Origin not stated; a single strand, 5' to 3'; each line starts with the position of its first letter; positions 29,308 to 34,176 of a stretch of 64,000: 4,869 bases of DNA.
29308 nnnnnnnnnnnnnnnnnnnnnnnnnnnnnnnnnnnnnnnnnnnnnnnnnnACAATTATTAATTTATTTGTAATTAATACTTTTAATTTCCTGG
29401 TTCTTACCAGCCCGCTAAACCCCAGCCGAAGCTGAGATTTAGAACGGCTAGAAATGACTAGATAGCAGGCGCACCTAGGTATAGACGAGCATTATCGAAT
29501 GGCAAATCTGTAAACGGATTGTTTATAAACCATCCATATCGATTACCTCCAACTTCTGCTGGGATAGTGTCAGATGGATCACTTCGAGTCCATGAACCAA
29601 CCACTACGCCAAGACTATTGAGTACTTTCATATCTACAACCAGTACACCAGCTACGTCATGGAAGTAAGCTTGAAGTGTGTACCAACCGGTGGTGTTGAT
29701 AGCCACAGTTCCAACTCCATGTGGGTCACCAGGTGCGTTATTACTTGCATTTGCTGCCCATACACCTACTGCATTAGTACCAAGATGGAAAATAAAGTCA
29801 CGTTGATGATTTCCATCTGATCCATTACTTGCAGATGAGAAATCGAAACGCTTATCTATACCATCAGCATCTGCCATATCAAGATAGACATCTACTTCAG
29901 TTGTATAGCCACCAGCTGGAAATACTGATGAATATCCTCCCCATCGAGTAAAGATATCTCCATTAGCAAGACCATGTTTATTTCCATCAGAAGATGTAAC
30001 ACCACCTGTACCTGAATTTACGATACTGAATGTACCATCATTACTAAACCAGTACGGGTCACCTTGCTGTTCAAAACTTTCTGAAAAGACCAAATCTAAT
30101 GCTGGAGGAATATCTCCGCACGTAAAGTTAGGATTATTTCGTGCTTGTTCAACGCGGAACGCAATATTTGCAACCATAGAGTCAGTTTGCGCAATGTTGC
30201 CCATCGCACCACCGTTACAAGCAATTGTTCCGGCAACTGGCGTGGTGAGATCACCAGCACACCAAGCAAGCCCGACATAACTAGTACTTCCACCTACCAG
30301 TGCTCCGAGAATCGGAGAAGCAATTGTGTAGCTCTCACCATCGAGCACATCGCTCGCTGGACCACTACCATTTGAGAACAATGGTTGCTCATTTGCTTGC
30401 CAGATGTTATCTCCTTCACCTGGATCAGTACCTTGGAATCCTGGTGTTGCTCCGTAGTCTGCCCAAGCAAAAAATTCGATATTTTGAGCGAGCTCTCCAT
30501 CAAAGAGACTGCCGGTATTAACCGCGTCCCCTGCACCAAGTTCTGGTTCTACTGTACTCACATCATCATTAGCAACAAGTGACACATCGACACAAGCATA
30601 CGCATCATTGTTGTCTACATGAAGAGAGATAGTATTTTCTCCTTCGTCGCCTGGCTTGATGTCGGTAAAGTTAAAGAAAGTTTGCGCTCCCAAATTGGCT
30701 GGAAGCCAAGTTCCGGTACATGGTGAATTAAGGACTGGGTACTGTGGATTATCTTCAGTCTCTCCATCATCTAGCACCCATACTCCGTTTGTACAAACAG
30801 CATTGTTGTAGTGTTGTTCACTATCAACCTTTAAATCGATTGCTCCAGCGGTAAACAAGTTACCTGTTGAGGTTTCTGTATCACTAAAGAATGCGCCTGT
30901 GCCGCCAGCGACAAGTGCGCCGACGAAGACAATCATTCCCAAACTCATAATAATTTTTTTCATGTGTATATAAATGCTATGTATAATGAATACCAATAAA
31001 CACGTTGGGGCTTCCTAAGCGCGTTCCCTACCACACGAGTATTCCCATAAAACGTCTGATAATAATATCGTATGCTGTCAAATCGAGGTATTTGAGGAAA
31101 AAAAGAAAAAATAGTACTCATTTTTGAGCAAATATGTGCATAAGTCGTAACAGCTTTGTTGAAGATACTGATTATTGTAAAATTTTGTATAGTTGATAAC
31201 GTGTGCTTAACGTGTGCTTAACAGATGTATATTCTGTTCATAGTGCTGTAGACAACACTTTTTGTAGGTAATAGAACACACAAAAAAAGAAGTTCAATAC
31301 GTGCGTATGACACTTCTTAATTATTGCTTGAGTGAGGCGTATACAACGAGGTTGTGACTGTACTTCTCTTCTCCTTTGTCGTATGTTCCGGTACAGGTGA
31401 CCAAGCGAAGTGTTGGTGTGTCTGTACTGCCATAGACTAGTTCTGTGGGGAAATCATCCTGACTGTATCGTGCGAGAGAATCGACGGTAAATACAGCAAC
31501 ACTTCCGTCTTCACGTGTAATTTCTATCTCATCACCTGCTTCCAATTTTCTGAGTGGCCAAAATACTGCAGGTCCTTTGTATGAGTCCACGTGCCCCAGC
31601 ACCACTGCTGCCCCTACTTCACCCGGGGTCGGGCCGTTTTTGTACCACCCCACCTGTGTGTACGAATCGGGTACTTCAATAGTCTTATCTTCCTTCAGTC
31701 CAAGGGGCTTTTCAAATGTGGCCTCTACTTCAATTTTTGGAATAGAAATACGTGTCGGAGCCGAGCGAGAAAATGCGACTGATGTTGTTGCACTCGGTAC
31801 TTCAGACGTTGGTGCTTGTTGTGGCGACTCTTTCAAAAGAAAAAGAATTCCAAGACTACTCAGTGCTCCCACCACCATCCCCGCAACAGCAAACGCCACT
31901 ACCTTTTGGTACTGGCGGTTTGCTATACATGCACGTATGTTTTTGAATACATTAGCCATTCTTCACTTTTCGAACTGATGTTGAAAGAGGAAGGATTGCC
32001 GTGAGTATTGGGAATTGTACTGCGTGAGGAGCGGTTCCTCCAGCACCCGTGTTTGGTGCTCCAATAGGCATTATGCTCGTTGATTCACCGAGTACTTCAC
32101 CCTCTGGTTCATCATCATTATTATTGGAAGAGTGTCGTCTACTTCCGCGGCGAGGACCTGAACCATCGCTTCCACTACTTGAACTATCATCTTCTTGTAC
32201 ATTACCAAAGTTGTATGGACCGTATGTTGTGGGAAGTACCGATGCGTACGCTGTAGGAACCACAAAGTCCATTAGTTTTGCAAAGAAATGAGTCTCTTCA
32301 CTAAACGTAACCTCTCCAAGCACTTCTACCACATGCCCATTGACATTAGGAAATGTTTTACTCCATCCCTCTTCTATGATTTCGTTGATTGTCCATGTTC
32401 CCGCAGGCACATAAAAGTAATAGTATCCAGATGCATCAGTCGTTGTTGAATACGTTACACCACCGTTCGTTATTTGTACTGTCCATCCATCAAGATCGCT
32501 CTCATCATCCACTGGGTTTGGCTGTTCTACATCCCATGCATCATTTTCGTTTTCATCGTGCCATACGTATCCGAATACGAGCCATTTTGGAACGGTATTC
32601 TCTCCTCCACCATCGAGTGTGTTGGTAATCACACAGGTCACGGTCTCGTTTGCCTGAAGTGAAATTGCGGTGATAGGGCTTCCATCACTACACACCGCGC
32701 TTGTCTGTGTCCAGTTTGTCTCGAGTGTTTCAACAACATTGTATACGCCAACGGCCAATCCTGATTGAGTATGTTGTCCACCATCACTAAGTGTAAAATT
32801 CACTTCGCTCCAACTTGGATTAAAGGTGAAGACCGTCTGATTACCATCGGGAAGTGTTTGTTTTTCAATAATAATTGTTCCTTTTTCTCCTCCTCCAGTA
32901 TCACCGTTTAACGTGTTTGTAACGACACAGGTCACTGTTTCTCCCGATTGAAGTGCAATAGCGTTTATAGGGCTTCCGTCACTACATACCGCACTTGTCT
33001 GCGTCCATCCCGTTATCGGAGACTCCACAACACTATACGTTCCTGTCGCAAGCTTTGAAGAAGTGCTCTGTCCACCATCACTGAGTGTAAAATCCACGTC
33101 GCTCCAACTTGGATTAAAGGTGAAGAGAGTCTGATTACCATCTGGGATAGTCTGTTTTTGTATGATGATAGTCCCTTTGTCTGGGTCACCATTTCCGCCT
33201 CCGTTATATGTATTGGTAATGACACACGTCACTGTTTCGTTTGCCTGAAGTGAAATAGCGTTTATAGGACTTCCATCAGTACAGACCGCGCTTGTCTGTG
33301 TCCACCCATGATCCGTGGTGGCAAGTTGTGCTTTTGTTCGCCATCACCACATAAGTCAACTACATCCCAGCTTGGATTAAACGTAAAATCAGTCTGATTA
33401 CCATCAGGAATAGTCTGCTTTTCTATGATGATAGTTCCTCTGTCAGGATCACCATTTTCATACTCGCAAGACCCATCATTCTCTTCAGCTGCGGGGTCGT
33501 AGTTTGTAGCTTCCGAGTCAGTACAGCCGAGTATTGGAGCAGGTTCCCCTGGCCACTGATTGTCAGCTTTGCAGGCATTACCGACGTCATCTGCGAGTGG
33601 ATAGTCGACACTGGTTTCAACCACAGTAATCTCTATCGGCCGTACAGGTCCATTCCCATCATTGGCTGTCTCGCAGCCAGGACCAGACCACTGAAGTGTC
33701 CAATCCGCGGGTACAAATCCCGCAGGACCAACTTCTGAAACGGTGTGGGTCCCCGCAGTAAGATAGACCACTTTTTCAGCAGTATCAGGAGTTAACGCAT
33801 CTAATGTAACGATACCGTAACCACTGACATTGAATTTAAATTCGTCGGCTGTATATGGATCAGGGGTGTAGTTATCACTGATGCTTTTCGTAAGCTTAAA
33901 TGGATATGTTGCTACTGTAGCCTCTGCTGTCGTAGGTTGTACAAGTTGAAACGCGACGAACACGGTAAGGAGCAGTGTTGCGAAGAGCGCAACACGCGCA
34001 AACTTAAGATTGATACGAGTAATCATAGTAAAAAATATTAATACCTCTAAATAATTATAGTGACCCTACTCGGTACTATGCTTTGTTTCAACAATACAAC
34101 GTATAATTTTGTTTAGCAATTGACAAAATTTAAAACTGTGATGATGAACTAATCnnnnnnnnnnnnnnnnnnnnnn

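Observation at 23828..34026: SipW / TasA-like / sortase cell-surface fibre locus in a reduced-genome bacterium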

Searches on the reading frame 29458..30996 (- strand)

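Call 3: search_protein_families(library=pfam, proteins=[window:29458-30996:-], max_evalue=0.01)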
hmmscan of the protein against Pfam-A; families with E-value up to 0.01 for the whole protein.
window:29458-30996:- (512 aa): 1 family
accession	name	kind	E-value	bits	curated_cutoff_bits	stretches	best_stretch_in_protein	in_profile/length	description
PF12389.13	Peptidase_M73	-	3.8e-08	33.8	22.5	1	13-60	4-50/196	Camelysin metallo-endopeptidase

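Call 4: search_protein_families(library=ncbifam, proteins=[window:29458-30996:-], max_evalue=0.01)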
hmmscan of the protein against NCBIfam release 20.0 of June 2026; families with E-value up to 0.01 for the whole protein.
window:29458-30996:- (512 aa): 1 family
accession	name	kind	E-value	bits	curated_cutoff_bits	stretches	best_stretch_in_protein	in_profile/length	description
TIGR04088.1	cognate_SipW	domain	1.7e-05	24.8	19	1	23-52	5-33/34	SipW-dependent-type signal peptide-containing protein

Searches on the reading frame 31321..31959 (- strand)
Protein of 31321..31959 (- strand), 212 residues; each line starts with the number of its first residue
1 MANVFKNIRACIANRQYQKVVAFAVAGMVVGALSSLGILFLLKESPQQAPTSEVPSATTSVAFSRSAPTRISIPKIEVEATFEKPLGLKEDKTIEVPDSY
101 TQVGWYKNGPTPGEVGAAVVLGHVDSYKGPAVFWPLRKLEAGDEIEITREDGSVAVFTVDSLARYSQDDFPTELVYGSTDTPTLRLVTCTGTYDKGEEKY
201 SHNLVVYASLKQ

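Call 3: search_protein_families(library=pfam, proteins=[window:31321-31959:-], max_evalue=0.01)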
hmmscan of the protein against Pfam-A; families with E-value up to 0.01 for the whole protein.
window:31321-31959:- (212 aa): 1 family
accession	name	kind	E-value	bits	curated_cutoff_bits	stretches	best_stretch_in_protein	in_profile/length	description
PF04203.18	Sortase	-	2.6e-24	85.8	26.6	1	71-210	1-124/125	Sortase domain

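Call 4: search_protein_families(library=ncbifam, proteins=[window:31321-31959:-], max_evalue=0.01)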
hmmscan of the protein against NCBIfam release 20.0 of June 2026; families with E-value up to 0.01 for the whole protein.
window:31321-31959:- (212 aa): 5 families
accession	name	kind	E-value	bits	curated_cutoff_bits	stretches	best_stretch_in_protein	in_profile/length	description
NF033748.1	class_F_sortase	subfamily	2.4e-56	189.7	166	1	62-210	5-154/155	class F sortase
NF033747.1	class_E_sortase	subfamily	1.6e-06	28.1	160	1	63-210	66-205/211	class E sortase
TIGR03784.1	marine_sortase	equivalog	0.00012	21.7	158.25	1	104-190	79-157/174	class GN sortase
NF058671.1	sortase_SrtD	exception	0.0003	20.5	140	1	102-189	90-168/187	class D sortase, LPxTATN-specific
NF033746.1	class_D_sortase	subfamily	0.00036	20.4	165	1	102-189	36-114/135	class D sortase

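Call 51: search_solved_structures(query=window:31321-31959:-, max_evalue=0.01, show_alignments=3)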
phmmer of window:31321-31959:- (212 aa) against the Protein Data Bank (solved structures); distinct sequences matched with E-value up to 0.01: 10.
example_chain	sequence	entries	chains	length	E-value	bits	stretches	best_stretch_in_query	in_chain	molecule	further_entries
4d70_A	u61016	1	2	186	8.5e-06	29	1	89-200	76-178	SORTASE FAMILY PROTEIN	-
9m6n_B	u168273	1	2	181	0.00043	23.4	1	66-210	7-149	Peptidase C60, sortase A and B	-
9j0t_A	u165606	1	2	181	0.00054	23.1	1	67-210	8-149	Peptidase C60, sortase A and B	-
9m4u_B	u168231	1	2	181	0.00056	23.1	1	66-210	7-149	Peptidase C60, sortase A and B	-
9m5j_B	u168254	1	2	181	0.00066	22.8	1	65-210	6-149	Peptidase C60, sortase A and B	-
9m2n_A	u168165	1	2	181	0.00067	22.8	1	66-210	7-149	Peptidase C60, sortase A and B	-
9iok_A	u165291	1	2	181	0.0007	22.8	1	67-210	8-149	Peptidase C60, sortase A and B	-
9m2g_A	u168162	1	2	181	0.00079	22.6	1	66-210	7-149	Peptidase C60, sortase A and B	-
9m5i_B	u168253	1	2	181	0.0008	22.6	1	66-210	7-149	Peptidase C60, sortase A and B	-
9iv0_A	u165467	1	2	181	0.001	22.2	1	66-210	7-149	Peptidase C60, sortase A and B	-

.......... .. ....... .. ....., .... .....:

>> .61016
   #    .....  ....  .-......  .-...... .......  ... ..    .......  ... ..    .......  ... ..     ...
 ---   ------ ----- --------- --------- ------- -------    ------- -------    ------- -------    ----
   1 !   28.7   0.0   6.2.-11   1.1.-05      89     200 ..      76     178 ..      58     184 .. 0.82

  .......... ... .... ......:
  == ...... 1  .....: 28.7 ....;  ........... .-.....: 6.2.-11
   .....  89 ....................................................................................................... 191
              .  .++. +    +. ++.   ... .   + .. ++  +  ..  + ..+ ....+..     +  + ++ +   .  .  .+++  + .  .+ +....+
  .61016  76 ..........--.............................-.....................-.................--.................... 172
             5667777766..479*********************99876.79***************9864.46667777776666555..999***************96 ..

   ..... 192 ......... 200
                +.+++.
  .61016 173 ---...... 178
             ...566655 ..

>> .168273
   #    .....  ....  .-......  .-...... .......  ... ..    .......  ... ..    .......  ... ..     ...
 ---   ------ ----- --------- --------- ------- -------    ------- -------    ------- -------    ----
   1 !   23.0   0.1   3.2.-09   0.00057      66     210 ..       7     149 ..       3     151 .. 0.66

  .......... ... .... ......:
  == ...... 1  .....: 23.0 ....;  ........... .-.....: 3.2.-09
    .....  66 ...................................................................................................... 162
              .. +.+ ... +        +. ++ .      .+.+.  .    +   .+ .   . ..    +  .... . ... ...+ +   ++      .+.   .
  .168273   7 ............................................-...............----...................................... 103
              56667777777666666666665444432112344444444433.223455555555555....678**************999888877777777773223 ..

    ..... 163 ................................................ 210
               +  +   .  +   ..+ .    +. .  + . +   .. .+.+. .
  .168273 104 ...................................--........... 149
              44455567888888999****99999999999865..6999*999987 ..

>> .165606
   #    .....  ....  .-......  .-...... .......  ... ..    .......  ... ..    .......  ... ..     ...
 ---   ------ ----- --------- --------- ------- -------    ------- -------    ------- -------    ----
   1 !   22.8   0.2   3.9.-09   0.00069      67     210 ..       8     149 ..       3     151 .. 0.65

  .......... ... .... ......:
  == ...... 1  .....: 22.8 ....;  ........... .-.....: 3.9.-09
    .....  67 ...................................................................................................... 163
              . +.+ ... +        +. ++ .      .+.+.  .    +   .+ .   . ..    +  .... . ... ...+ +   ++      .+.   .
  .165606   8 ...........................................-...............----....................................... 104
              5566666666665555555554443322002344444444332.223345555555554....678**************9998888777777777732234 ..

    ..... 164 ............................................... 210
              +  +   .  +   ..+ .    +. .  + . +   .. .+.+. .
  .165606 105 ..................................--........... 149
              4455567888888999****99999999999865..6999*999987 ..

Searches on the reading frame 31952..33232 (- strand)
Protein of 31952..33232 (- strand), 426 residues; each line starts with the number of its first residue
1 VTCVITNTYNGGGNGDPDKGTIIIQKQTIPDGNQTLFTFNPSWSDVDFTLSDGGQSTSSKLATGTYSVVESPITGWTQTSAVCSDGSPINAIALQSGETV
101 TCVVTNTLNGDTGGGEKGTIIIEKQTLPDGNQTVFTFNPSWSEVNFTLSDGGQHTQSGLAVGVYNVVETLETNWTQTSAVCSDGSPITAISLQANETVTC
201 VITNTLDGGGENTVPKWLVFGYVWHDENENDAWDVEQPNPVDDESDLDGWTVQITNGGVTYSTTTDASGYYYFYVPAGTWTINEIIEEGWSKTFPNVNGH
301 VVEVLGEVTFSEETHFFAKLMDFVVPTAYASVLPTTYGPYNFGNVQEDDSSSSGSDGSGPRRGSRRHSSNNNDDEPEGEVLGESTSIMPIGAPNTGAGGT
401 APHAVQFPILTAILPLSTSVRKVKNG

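Call 3: search_protein_families(library=pfam, proteins=[window:31952-33232:-], max_evalue=0.01)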
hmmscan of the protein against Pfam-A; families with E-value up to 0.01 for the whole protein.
window:31952-33232:- (426 aa): 5 families
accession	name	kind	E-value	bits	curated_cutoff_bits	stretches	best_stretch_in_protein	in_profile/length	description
PF17802.7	SpaA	-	1.3e-05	25.7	23.1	0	242-285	9-59/91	Prealbumin-like fold domain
PF13620.12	CarboxypepD_reg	-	7.1e-05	23.5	32.3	1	247-282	14-52/82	Carboxypeptidase regulatory-like domain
PF17210.9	SdrD_B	-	0.00019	22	29.7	1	222-296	6-76/112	SdrD B-like domain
PF19403.5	SpaA_2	-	0.00021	22.2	25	1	55-103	46-95/96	Prealbumin-like fold domain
PF24514.1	SpaA_4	-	0.0051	18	27.3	0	22-107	1-106/107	Prealbumin-like fold domain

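Call 4: search_protein_families(library=ncbifam, proteins=[window:31952-33232:-], max_evalue=0.01)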
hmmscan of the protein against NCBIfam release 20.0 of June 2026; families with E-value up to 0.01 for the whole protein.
window:31952-33232:- (426 aa): 0 families

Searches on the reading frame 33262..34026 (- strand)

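Call 3: search_protein_families(library=pfam, proteins=[window:33262-34026:-], max_evalue=0.01)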
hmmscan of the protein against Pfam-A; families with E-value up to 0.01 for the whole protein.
window:33262-34026:- (254 aa): 1 family
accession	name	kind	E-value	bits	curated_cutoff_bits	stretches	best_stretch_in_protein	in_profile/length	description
PF19403.5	SpaA_2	-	0.0067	17.4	25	0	44-111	7-74/96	Prealbumin-like fold domain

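Call 4: search_protein_families(library=ncbifam, proteins=[window:33262-34026:-], max_evalue=0.01)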
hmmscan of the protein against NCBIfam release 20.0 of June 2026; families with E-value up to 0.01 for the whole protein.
window:33262-34026:- (254 aa): 0 families
